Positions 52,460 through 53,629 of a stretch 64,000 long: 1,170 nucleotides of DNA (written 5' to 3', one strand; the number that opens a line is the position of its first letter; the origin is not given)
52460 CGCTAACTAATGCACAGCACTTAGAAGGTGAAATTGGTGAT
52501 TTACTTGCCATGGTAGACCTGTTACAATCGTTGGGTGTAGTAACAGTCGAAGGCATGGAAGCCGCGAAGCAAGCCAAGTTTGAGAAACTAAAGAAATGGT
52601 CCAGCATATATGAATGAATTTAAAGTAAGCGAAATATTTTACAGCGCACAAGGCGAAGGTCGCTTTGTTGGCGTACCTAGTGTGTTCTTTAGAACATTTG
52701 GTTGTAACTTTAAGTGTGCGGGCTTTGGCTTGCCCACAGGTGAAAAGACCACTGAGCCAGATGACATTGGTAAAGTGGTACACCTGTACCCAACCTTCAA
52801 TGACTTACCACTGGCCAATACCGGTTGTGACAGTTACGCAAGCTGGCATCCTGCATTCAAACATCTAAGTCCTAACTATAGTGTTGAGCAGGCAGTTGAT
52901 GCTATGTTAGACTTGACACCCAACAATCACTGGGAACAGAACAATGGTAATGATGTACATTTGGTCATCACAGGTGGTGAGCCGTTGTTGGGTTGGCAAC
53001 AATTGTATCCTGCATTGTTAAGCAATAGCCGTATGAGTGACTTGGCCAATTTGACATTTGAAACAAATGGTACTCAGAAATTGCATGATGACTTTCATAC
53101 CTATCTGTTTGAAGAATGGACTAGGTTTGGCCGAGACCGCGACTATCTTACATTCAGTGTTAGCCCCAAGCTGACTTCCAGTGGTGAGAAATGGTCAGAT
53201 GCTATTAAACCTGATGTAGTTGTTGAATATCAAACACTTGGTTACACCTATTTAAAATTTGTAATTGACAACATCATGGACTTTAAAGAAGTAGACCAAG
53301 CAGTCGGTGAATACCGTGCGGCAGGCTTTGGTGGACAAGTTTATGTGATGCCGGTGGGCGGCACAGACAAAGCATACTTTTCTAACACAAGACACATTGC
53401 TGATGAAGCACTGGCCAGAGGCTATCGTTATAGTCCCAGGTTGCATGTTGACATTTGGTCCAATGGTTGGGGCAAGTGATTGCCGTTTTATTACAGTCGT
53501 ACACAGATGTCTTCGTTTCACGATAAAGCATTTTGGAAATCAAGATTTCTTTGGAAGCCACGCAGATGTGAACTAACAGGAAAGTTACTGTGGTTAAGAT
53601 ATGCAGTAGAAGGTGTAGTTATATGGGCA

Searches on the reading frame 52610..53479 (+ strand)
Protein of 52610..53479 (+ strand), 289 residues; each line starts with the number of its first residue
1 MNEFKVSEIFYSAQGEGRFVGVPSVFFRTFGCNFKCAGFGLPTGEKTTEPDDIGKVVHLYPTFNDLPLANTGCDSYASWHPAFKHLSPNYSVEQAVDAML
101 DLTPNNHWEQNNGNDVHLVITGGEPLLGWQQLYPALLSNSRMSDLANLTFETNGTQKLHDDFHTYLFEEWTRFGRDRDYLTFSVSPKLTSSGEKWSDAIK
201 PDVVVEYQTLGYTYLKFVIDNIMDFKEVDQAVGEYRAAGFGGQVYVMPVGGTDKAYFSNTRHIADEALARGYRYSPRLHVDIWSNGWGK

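Call 68: search_protein_families(library=phrogs, proteins=[window:52610-53479:+], max_evalue=0.00001)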
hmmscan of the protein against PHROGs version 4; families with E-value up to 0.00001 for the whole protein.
window:52610-53479:+ (289 aa): 1 family
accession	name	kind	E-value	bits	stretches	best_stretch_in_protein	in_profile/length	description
phrog_2076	-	moron, auxiliary metabolic gene and host takeover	1.4e-51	176.4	1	4-285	13-243/247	QueE-like radical SAM domain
